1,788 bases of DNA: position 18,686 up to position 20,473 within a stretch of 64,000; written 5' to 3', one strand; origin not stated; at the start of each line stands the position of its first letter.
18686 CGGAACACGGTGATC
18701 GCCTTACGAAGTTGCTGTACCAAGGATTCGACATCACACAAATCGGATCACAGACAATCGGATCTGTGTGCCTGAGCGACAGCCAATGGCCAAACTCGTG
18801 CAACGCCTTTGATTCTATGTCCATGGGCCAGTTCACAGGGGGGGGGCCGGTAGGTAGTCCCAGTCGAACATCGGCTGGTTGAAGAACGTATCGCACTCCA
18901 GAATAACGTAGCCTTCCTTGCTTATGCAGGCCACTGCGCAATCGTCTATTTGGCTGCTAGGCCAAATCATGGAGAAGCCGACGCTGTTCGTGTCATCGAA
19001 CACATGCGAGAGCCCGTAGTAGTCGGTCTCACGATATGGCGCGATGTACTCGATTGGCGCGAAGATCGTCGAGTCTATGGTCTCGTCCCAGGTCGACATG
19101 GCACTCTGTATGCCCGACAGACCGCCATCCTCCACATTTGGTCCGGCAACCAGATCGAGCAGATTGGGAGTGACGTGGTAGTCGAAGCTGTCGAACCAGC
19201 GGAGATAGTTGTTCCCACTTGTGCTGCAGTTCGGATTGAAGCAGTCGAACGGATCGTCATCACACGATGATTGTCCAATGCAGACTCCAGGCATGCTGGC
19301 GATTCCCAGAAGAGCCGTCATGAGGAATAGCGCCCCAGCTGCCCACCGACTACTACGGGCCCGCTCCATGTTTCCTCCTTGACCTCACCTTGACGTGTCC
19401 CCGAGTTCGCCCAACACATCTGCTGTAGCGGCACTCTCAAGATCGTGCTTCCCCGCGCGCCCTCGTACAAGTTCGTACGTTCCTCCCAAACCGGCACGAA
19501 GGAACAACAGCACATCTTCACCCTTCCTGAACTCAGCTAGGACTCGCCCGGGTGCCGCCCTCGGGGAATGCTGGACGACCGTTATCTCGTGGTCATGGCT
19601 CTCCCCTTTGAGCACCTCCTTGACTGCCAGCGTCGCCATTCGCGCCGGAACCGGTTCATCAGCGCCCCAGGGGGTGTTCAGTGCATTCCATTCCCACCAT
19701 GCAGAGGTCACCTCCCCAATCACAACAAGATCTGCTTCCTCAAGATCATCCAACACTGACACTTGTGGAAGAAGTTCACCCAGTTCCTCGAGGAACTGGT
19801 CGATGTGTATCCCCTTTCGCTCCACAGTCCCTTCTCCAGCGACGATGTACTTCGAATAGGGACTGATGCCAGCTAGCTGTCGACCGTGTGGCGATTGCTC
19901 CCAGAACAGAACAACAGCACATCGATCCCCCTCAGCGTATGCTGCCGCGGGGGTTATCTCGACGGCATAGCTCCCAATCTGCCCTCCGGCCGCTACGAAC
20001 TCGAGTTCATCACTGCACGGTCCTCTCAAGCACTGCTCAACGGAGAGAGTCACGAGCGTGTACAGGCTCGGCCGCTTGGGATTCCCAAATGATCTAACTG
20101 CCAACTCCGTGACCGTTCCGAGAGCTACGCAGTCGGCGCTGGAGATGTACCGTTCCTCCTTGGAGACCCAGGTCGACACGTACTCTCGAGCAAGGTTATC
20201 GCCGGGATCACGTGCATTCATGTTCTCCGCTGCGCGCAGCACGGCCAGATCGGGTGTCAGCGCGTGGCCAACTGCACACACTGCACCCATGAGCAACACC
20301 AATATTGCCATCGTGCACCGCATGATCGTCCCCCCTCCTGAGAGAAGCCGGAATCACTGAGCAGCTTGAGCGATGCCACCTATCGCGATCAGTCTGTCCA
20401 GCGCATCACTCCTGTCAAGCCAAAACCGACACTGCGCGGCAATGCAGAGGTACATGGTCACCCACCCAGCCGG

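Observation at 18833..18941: A 9-G homopolymer splits a metzincin-like T9SS protease gene into two overlapping ORFs; a 10-G tract would restore one ~748-aa protein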

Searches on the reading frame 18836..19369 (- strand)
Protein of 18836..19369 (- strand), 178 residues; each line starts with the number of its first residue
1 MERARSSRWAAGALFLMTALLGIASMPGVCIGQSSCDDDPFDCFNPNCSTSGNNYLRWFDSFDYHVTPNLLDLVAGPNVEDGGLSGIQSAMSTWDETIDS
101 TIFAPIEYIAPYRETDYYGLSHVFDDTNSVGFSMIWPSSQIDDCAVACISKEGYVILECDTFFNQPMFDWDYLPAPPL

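Call 12: list_cluster_members(proteins=[P0001, window:18836-19369:-, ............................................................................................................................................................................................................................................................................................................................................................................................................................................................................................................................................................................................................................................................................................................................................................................, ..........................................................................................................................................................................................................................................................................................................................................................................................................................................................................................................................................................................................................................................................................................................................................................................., P0002])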
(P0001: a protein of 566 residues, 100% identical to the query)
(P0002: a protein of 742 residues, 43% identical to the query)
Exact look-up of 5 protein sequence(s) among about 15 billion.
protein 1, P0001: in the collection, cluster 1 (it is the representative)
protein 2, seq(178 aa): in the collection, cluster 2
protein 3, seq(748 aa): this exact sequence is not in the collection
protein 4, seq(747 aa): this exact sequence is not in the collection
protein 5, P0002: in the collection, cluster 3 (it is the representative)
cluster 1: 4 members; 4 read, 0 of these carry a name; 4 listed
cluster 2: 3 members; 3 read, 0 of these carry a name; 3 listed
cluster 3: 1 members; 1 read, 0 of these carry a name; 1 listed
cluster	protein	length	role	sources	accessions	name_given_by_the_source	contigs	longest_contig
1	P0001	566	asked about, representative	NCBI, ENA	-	-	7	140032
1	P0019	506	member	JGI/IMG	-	-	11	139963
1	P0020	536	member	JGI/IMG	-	-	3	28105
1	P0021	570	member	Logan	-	-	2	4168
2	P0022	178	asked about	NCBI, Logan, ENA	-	-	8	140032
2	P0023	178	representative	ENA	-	-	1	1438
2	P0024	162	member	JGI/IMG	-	-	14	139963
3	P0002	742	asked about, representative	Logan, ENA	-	-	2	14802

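Call 19: find_encoding_contigs(protein=P0024, flank=3000, max_places=10)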
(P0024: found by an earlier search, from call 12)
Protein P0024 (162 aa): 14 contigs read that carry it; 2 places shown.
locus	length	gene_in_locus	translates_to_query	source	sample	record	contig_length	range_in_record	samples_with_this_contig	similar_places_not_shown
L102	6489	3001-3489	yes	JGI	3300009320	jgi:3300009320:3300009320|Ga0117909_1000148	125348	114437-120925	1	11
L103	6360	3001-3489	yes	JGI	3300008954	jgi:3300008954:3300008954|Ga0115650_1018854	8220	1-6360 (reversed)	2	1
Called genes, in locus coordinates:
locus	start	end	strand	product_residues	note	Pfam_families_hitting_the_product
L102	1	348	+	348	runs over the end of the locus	PF00586:AIRS, PF02769:AIRS_C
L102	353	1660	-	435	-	PF00884:Sulfatase, PF01663:Phosphodiest (weak)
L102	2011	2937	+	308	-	-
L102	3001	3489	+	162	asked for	-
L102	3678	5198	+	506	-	PF13860:FlgD_ig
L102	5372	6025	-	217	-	PF03544:TonB_C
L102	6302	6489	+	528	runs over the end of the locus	PF02366:PMT (weak), PF13231:PMT_2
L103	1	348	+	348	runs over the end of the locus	PF00586:AIRS, PF02769:AIRS_C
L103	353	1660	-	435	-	PF00884:Sulfatase, PF01663:Phosphodiest (weak)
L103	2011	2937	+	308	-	-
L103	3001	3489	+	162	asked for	-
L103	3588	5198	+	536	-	PF13860:FlgD_ig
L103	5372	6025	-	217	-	PF03544:TonB_C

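Call 20: find_encoding_contigs(protein=P0023, flank=3000, max_places=10)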
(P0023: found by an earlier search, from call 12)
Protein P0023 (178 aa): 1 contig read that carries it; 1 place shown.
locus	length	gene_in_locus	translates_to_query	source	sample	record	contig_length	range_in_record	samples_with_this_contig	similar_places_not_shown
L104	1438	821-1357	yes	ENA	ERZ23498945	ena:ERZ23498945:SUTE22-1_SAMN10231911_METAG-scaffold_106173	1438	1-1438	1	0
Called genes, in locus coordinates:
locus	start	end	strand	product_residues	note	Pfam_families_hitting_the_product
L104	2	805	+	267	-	?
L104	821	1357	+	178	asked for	-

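Call 31: find_encoding_contigs(protein=P0021, flank=5000, max_places=10)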
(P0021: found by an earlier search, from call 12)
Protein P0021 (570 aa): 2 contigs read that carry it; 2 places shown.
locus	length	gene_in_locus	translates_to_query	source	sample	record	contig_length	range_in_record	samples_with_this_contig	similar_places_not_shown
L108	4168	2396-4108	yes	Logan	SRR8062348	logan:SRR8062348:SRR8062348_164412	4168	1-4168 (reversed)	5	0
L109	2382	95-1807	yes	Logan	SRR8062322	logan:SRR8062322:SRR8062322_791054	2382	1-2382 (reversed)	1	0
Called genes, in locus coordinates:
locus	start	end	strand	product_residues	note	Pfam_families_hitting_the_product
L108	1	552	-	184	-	?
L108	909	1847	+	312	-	-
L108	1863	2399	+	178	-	-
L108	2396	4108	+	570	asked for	PF13860:FlgD_ig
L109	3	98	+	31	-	?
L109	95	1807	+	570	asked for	PF13860:FlgD_ig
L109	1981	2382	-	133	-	?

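Call 32: find_encoding_contigs(protein=P0022, flank=1500, max_places=10)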
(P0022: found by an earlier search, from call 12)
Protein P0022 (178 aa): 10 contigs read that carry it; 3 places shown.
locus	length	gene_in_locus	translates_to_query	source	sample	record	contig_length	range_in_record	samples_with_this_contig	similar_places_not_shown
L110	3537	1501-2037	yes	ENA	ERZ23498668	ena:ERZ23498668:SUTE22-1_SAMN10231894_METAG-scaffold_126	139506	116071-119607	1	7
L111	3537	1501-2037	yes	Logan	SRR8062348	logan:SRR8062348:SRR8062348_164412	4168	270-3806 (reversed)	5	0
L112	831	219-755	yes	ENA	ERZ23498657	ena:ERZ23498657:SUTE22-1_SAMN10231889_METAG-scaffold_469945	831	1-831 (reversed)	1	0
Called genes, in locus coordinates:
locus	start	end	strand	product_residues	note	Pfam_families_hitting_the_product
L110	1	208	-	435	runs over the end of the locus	PF00884:Sulfatase, PF01663:Phosphodiest (weak)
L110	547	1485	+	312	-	-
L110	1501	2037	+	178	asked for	-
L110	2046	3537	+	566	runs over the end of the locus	PF13860:FlgD_ig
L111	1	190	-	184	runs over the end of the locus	?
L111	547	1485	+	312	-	-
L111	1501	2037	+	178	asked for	-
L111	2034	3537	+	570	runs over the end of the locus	PF13860:FlgD_ig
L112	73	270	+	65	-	-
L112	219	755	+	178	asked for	-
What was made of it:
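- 18833..19369 (-): 5' fragment of the gene (178 codons). It holds the signal-peptide-like N-terminus and the N-terminal half of a matrixin-like catalytic domain, and stops at TGA 18833-18835. The exact protein is found on 10 contigs, plus the 162-aa start variant on 14 JGI contigs and a 1-residue variant on one (calls 12, 19, 20, 32).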

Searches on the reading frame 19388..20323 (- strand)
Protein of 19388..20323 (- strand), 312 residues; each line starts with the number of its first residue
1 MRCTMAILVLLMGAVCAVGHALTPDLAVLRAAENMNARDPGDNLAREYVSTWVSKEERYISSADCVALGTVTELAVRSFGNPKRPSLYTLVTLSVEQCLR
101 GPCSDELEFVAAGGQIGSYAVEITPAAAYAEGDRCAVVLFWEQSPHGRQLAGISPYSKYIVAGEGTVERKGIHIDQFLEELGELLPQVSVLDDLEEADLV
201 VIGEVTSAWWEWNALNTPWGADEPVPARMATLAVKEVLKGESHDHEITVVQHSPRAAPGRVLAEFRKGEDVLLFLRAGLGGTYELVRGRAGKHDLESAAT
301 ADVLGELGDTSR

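Call 30: search_protein_families(library=pfam, proteins=[window:19388-20323:-], max_evalue=0.01)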
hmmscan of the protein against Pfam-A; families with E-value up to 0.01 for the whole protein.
seq(312 aa): 0 families
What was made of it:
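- On Matrixin-like metzincin (Pfam PF00413 / MEROPS M10): P0002 has no hit (call 30).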
